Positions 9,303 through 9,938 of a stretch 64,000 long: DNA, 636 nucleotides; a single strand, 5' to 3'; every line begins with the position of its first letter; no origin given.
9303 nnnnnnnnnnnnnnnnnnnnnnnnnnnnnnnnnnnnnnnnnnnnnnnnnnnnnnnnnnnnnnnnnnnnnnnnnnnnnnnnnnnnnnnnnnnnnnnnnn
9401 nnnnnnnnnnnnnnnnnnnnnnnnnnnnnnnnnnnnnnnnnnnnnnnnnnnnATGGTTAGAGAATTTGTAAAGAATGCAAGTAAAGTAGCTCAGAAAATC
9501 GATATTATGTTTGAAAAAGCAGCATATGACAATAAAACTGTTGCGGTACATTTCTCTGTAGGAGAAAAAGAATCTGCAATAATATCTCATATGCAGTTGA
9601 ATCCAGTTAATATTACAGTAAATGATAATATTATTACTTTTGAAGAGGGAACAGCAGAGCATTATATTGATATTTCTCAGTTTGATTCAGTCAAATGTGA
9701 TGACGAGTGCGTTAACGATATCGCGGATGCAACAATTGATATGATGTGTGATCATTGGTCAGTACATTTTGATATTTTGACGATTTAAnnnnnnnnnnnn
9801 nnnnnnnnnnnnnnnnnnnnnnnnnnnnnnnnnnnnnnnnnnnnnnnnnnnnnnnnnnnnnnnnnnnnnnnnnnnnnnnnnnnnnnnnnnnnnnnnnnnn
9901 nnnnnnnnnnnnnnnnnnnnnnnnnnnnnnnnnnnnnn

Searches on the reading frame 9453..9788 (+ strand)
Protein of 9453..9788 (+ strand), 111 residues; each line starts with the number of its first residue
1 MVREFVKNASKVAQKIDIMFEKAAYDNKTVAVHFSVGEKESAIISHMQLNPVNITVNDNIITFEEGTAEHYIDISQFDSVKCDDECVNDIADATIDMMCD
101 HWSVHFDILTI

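Call 16: search_protein_families(library=pfam, proteins=[window:9453-9788:+])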
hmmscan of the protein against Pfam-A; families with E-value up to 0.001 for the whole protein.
window:9453-9788:+ (111 aa): 0 families

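Call 87: search_solved_structures(query=window:9453-9788:+, max_evalue=10)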
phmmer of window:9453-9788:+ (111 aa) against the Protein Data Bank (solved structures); distinct sequences matched with E-value up to 10: 1.
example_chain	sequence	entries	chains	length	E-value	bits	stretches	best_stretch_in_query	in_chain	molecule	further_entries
9uce_A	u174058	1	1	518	0.84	13.3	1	23-87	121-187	Glycosyltransferase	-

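Call 89: find_homologous_proteins(query=window:9453-9788:+, max_evalue=0.001)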
Query window:9453-9788:+ (111 aa): 20 proteins with E <= 0.001 among 21 candidates.
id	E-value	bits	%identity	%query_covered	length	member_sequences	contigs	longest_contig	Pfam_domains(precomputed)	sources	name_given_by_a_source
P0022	9.9e-66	236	100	99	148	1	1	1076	-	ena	-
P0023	1.1e-65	236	98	100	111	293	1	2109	-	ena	-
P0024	1.4e-65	236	99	100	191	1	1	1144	-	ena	-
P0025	1.2e-62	227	95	100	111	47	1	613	-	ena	-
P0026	1.5e-57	210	96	92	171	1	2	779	-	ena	-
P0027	1.6e-52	194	80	100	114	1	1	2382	-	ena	-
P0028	6.9e-44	166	80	100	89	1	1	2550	-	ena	-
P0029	8.5e-44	166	81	100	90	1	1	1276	-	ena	-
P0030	8.5e-42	160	67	98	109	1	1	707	-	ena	-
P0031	5.2e-41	157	77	100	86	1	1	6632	-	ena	-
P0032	3.3e-39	151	65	98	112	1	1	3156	-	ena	-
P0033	3.5e-39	151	100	67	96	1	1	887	-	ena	-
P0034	8.4e-38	147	62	98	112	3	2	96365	-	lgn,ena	-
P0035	1.7e-36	143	97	65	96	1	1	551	-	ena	-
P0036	2.7e-32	129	97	60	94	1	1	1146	-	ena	-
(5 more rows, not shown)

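Call 99: predict_structure(alignment_id=A2)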
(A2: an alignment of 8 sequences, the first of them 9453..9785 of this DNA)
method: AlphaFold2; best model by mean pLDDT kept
length: 111 residues; sequences in the alignment: 8
mean_pLDDT: 78.8   pTM: 0.73
mean pLDDT of the five models: 78.8, 78.4, 78.4, 77.9, 76.9
residues with pLDDT >= 90: 5; 70-90: 80; 50-70: 24; < 50: 2
segments of 3 or more residues with pLDDT < 50: none
pLDDT, mean of each block of 10 residues (from residue 1): 67 87 88 69 72 89 80 86 68 79 84 63
secondary structure, 60 per line:
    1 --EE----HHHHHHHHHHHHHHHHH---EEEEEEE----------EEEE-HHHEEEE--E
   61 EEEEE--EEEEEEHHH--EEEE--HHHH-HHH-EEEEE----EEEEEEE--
elements in order: H9-25 E29-35 E46-49 E54-57 E60-65 E68-73 E79-82 H85-88 E94-98 E103-109

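Call 103: fold_search(model_id=the predicted structure, library=pdb)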
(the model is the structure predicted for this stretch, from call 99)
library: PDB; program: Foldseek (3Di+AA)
matches with E <= 10: 573; with E <= 0.001: 0
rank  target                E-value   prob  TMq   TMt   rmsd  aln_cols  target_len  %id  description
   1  6u9j_B                7.2e-03  0.98  0.45  0.35   6.7       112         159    7  Crystal structure of ChuX (released 2020-09-09)
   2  6u9j_A                8.2e-03  0.98  0.45  0.35   6.7       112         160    7  Crystal structure of ChuX (released 2020-09-09)
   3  2ovi_A                1.4e-02  0.93  0.42  0.33   6.8       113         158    7  Structure of the Heme Binding Protein ChuX (released 2008-02-12)
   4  4mf9_B                4.0e-02  0.97  0.53  0.21   5.7       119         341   13  Crystal structure of holo-PhuS, a heme-binding protein from Pseudomonas aeruginosa (released 2014-03-05)
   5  4mgf_A                4.0e-02  0.97  0.53  0.21   5.7       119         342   13  Crystal structure of apo-PhuS, a heme-binding protein from Pseudomonas aeruginosa (released 2014-03-05)
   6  3gyo                  4.2e-02  0.66  0.38  0.20  11.1       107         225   10  Se-Met Rtt106p (released 2009-12-08)
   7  2ovi_C                4.8e-02  0.85  0.44  0.34   5.3       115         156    7  Structure of the Heme Binding Protein ChuX (released 2008-02-12)
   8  4imh_A                5.1e-02  0.96  0.52  0.20   5.8       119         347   13  Crystal Structure of Cytoplasmic Heme Binding Protein, PhuS, from Pseudomonas aeruginosa (released 2013-09-18)
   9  4mf9_A                5.8e-02  0.95  0.52  0.20   5.7       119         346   13  Crystal structure of holo-PhuS, a heme-binding protein from Pseudomonas aeruginosa (released 2014-03-05)
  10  3fm2_A                5.8e-02  0.72  0.38  0.33   7.9        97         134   11  CRYSTAL STRUCTURE OF A PUTATIVE HEME-BINDING PROTEIN (AVA_4353) FROM ANABAENA VARIABILIS ATCC 29413 AT 1.80 A RESOLUTI (released 2009-01-13)
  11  2ph0_B                5.8e-02  0.72  0.39  0.30   7.4        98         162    8  Crystal structure of the Q6D2T7_ERWCT protein from Erwinia carotovora. NESG target EwR41. (released 2007-04-24)
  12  3na2_A                7.4e-02  0.94  0.49  0.41   4.5       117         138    8  Crystal Structure of Protein of Unknown Function from Mine Drainage Metagenome Leptospirillum rubarum (released 2010-07-28)
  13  4chj                  8.3e-02  0.84  0.45  0.41   6.6        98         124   11  Structure of Inner Membrane Complex (IMC) Sub-compartment Protein 3 (ISP3) from Toxoplasma gondii (released 2014-04-09)
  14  3na2_C                1.0e-01  0.93  0.49  0.43   4.5       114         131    8  Crystal Structure of Protein of Unknown Function from Mine Drainage Metagenome Leptospirillum rubarum (released 2010-07-28)
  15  2j0p                  1.0e-01  0.91  0.52  0.21   6.0       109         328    8  Structure of the haem-chaperone Proteobacteria-protein HemS (released 2006-08-29)
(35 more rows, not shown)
